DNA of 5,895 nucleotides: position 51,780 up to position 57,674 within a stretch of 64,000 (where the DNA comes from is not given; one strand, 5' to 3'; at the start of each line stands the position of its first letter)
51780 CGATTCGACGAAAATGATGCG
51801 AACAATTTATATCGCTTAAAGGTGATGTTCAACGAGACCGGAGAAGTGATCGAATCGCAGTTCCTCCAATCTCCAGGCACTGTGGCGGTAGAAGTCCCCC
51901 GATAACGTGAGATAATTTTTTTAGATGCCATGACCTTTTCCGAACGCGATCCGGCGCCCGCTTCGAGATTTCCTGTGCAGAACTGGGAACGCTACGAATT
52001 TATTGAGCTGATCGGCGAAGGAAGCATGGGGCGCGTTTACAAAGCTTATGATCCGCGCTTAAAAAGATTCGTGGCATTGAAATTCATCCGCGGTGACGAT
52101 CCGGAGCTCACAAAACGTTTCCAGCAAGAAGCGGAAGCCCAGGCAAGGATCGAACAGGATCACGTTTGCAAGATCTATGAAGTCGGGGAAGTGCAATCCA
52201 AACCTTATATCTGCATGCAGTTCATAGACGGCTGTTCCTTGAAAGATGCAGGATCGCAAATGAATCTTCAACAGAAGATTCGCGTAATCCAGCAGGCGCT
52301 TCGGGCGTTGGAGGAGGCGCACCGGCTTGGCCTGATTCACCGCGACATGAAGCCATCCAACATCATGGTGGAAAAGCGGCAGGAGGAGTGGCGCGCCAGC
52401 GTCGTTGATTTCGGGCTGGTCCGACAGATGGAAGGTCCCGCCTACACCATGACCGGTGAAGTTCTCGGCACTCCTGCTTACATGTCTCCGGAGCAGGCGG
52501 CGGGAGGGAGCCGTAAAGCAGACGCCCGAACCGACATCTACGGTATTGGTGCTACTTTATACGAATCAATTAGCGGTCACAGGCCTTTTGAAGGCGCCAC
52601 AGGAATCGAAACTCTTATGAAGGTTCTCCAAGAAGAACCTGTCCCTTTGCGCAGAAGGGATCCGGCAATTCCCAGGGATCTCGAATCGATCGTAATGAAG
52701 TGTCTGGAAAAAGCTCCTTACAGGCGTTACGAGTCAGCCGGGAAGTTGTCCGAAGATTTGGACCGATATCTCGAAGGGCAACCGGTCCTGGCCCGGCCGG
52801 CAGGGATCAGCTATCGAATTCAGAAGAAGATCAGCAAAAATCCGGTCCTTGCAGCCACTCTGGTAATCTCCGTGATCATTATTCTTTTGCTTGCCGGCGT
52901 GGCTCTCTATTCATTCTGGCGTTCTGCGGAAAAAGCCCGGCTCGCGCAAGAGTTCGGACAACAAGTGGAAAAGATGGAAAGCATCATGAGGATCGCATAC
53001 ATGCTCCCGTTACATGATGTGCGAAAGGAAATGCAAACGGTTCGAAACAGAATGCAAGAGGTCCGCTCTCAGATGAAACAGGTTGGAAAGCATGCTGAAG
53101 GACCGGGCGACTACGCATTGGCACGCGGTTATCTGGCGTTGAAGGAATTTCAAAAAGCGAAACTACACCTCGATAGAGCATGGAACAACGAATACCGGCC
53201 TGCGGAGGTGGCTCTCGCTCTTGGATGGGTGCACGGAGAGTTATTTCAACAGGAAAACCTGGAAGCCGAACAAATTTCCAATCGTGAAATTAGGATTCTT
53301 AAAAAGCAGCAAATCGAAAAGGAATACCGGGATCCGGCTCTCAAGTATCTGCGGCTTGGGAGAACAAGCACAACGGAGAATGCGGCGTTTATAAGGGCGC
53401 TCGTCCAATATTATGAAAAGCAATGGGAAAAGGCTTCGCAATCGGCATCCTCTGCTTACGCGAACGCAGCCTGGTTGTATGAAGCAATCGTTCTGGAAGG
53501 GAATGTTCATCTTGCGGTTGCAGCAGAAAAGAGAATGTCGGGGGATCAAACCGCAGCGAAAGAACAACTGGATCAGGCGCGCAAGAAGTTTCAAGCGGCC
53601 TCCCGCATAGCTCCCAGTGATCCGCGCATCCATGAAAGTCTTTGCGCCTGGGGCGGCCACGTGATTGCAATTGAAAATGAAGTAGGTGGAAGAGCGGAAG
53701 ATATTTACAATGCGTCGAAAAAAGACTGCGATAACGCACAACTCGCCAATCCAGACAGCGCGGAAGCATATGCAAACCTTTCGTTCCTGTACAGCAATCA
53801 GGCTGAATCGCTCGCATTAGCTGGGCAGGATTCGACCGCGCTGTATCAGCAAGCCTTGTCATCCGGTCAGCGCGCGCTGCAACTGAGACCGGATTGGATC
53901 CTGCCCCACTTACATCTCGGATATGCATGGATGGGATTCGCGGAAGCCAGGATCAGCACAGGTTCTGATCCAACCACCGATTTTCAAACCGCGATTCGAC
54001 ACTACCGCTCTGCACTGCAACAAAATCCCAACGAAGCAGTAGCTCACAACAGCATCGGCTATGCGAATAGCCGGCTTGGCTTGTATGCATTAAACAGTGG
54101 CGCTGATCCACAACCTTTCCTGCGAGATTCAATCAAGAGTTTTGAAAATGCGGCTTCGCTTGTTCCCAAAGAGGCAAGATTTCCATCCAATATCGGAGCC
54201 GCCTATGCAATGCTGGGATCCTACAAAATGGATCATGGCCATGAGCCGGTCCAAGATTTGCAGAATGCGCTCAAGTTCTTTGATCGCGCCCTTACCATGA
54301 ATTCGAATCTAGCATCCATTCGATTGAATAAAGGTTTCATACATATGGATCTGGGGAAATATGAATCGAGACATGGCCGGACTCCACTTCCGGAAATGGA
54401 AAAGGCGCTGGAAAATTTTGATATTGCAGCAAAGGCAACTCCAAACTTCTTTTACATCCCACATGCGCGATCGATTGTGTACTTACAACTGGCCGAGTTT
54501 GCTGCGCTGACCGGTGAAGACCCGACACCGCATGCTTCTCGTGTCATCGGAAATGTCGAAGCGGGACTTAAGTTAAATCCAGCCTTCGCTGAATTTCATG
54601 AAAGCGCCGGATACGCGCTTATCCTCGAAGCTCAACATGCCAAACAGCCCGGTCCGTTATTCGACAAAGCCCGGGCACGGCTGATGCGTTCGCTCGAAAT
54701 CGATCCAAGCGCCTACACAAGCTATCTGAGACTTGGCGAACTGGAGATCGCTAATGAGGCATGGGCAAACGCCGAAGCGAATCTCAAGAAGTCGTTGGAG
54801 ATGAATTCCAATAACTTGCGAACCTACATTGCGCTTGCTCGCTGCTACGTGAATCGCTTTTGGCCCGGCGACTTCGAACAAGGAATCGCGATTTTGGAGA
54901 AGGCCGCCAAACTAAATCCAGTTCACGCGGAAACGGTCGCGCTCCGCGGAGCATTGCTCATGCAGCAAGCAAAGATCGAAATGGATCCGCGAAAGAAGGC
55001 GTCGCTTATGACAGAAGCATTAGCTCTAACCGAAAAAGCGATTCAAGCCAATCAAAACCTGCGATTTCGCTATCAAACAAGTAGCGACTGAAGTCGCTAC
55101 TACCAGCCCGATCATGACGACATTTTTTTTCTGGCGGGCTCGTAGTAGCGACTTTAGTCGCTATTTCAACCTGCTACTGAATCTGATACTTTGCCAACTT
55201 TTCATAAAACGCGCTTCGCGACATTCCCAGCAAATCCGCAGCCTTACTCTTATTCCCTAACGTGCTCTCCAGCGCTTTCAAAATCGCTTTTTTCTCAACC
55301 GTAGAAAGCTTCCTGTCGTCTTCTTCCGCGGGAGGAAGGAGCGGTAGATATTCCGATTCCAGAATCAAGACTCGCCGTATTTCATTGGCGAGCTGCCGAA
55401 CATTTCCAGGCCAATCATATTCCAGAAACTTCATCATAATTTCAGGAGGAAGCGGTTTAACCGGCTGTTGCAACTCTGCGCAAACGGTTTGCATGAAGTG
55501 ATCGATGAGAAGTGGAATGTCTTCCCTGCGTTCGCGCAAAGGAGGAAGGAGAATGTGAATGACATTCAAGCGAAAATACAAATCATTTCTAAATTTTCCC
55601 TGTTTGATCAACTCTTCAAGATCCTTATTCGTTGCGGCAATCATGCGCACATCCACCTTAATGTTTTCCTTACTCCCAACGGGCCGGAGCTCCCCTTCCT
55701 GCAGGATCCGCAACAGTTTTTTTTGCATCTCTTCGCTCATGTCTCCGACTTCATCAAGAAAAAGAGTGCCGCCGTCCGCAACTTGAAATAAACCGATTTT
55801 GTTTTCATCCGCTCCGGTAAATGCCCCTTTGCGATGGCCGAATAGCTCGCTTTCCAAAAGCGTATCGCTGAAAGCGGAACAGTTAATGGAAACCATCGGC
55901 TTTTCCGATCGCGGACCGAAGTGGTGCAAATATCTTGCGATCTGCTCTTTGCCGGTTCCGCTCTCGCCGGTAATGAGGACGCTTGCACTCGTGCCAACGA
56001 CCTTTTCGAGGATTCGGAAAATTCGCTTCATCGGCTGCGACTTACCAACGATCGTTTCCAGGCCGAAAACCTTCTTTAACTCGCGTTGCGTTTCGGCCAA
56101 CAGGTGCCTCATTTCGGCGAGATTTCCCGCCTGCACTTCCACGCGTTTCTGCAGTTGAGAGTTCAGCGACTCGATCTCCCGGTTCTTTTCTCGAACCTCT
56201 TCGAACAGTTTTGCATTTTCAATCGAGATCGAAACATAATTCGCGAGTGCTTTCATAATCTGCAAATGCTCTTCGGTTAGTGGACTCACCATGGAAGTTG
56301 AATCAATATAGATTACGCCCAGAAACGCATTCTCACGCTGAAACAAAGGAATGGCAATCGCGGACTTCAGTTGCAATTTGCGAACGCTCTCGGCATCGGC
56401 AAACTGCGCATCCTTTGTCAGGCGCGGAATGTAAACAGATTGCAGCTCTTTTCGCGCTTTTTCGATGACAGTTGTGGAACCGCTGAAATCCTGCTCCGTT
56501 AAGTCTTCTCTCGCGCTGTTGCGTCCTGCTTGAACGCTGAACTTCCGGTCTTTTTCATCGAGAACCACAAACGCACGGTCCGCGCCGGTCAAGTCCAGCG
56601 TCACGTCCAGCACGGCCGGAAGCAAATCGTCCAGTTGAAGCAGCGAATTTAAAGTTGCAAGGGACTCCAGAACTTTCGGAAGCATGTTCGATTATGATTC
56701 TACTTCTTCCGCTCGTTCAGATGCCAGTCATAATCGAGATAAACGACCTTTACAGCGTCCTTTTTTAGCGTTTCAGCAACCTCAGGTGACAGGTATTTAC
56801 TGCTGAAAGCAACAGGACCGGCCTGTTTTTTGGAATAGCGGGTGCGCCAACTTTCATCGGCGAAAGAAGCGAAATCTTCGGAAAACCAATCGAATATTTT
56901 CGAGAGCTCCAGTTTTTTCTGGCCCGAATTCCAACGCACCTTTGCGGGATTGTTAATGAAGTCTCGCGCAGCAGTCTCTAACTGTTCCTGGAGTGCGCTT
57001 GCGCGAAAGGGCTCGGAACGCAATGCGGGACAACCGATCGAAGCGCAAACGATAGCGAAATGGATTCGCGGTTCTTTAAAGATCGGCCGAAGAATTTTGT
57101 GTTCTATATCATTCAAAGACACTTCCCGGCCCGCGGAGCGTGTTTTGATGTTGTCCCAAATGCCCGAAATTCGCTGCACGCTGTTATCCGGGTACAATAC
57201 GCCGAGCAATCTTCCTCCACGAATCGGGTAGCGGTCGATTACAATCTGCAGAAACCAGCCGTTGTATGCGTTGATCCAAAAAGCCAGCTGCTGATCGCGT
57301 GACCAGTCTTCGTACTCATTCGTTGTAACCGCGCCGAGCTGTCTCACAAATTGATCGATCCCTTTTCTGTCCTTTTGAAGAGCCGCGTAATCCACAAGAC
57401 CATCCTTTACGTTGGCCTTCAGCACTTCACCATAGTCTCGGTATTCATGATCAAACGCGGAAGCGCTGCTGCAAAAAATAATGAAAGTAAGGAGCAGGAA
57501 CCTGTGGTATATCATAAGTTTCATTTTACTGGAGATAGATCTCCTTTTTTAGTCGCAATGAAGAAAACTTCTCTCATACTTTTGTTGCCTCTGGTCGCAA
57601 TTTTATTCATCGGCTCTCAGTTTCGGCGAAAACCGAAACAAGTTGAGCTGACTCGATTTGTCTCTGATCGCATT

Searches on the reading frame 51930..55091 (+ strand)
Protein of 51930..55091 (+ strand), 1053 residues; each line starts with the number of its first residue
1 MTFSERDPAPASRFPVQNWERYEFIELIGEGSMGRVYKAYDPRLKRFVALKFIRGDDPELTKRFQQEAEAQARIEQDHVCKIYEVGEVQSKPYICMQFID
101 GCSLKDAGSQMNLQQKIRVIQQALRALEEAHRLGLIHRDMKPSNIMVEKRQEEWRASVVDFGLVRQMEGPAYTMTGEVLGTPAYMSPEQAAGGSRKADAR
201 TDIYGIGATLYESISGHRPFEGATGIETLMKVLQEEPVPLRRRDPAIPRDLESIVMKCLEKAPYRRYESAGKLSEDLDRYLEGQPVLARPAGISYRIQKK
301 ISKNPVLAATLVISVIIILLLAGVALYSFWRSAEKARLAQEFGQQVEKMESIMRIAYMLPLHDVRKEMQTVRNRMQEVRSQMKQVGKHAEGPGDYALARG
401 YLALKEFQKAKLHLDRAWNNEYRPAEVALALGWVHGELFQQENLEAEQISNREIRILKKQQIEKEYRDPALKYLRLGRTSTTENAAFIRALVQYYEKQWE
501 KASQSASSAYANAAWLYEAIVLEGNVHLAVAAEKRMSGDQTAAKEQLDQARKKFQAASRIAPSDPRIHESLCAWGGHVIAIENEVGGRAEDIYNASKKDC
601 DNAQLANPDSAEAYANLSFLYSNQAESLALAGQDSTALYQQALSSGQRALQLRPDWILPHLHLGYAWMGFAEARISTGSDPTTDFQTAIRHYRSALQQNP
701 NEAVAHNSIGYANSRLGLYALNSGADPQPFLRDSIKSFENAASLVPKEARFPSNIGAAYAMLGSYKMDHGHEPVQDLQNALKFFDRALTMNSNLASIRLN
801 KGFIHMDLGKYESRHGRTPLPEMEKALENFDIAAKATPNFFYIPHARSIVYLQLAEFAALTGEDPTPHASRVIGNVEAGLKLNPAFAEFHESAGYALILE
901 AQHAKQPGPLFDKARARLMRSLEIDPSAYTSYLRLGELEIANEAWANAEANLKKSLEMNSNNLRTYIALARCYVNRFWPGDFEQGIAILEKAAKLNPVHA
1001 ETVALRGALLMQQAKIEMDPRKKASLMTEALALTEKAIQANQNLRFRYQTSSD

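Call 6: search_protein_families(library=pfam, proteins=[window:51930-55091:+], max_evalue=0.001)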
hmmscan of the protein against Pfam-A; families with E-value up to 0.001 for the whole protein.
window:51930-55091:+ (1053 aa): 13 families
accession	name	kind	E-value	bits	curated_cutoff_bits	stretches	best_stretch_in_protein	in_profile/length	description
PF00069.31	Pkinase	-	3.9e-42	144.9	31.7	1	22-268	1-253/263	Protein kinase domain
PF07714.23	PK_Tyr_Ser-Thr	-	5.7e-27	95.1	23.1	1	23-267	2-249/258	Protein tyrosine and serine/threonine kinase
PF13414.12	TPR_11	-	2.3e-23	82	26.8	1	685-717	10-42/42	TPR repeat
PF14559.12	TPR_19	-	1.7e-10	41.5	25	1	940-1006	2-65/68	Tetratricopeptide repeat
PF13431.12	TPR_17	-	1.7e-10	40.7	24.4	0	607-627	9-29/34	Tetratricopeptide repeat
PF03109.22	ABC1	-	8e-08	32.2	22.9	1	68-168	114-218/244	ABC1 atypical kinase-like domain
PF01636.29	APH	-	1.1e-07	32.3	23.2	1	120-164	151-197/239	Phosphotransferase enzyme family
PF13428.12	TPR_14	-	1e-06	29.2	23.5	0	932-971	4-43/44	Tetratricopeptide repeat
PF06552.18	TOM20_plant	-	6.1e-06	26.6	20.6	0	694-790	16-109/187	Plant specific mitochondrial import receptor subunit TOM20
PF07719.23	TPR_2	-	0.00026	21.3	27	0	684-701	16-33/34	Tetratricopeptide repeat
PF23914.1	TPR_CcmH_CycH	-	0.00028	21.2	42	0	921-1016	42-137/158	Cytochrome c-type biogenesis protein H TPR domain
PF17667.7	Pkinase_fungal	-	0.0004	19.7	24.1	1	116-188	288-363/387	Fungal protein kinase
PF00515.34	TPR_1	-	0.001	19.3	27.8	0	684-701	16-33/34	Tetratricopeptide repeat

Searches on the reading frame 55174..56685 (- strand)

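Call 6: search_protein_families(library=pfam, proteins=[window:55174-56685:-], max_evalue=0.001)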
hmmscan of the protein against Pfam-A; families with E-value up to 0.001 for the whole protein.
window:55174-56685:- (503 aa): 14 families
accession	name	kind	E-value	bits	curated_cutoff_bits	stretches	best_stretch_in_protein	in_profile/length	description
PF00158.32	Sigma54_activat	-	1.2e-70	237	20.2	1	212-378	1-167/168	Sigma-54 interaction domain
PF14532.12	Sigma54_activ_2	-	6.8e-27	94.8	25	1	213-383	1-138/138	Sigma-54 interaction domain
PF25601.1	AAA_lid_14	-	3.7e-20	72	27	1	384-444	1-61/87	AAA+ ATPase lid domain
PF02954.25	HTH_8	-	7.4e-15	54.8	22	1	460-500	2-42/42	Bacterial regulatory protein, Fis family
PF01590.32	GAF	-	1.9e-13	51.6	22.4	1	18-155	2-133/133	GAF domain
PF13185.12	GAF_2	-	2e-12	47.9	28.6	1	18-156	4-136/136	GAF domain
PF13492.12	GAF_3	-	1.4e-11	45.4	27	1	18-157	2-129/129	GAF domain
PF07728.20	AAA_5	-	3.2e-09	37.4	22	1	236-354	2-123/139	AAA domain (dynein-related subfamily)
PF07724.20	AAA_2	-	3.1e-07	31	27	1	234-362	4-133/166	AAA domain (Cdc48 subfamily)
PF11849.14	DUF3369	-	6.4e-05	23.7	27.2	1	2-164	21-168/168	Domain of unknown function (DUF3369)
PF13191.12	AAA_16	-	0.00027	21.9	32.6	1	212-292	2-86/167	AAA ATPase domain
PF03683.19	UPF0175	-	0.00033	20.7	27.9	0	480-503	37-60/75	Uncharacterised protein family (UPF0175)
PF00004.35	AAA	-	0.00072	20.5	21.2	0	236-360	1-118/131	ATPase family associated with various cellular activities (AAA)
PF01078.27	Mg_chelatase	-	0.00073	19.4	20.3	0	231-353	20-157/207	Magnesium chelatase, subunit ChlI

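Call 62: search_protein_families(library=ncbifam, proteins=[window:55174-56685:-], max_evalue=0.01)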
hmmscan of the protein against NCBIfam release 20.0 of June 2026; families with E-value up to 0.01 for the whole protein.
window:55174-56685:- (503 aa): 36 families (the best 25 are shown)
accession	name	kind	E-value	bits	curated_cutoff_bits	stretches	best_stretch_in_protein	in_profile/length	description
TIGR01817.1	nifA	equivalog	4.2e-109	365.7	528.85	1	11-444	13-429/534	nif-specific transcriptional activator NifA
NF041552.1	TF_PrdR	equivalog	6e-103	345.1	795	2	178-444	240-501/577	sigma-54 dependent transcriptional regulator PrdR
TIGR01818.1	ntrC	equivalog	1.2e-99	334.2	558.6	1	208-444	132-368/463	nitrogen regulation protein NR(I)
NF008469.0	PRK11361.1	equivalog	1.3e-96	324.1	714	2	185-444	118-377/461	acetoacetate metabolism transcriptional regulator AtoC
NF003451.0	PRK05022.1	equivalog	3.8e-92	309.6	476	1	102-442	108-422/512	nitric oxide reductase transcriptional regulator NorR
NF038308.1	RNA_repair_RtcR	equivalog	2.5e-91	307.2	650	1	177-442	145-421/530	RNA repair transcriptional activator RtcR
TIGR02915.1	PEP_resp_reg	equivalog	1.5e-89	300.9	502.6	1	195-502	121-444/445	PEP-CTERM-box response regulator transcription factor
NF007689.0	PRK10365.1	equivalog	1.6e-89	300.8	760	1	188-498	120-440/441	sigma-54-dependent response regulator transcription factor ZraR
NF050807.1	TransRegFlbDCaul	equivalog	2e-87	294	750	2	211-444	119-352/454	sigma-54-dependent transcriptional regulator FlbD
NF041946.1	LuxO_transreg_Vib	equivalog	6.8e-83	279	800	2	207-445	130-368/463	quorum-sensing sigma-54 dependent transcriptional regulator LuxO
NF008176.1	PRK10923.1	equivalog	6.8e-82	275.5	620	1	206-442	134-370/469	nitrogen regulation protein NR(I)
NF011958.0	PRK15429.1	equivalog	1.7e-81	274.8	830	1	110-443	301-612/692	formate hydrogenlyase transcriptional activator FlhA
NF011695.0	PRK15115.1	equivalog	9.4e-81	271.8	763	1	210-502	135-438/445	two-component system response regulator GlrR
TIGR02329.1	propionate_PrpR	equivalog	3e-80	270.4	499.2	1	180-498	181-525/526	propionate catabolism operon regulatory protein PrpR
TIGR02974.1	phageshock_pspF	equivalog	4.9e-80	269.3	443.55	1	213-441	2-231/336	phage shock protein operon transcriptional activator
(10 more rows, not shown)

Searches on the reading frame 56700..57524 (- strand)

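Call 44: search_protein_families(library=pfam, proteins=[window:56700-57524:-], max_evalue=0.00001)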
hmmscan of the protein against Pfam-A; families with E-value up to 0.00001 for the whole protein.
window:56700-57524:- (274 aa): 1 family
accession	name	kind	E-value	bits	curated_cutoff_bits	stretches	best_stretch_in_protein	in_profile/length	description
PF04784.19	DUF547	-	1.7e-27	96.3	27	1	72-190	2-125/125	Protein of unknown function, DUF547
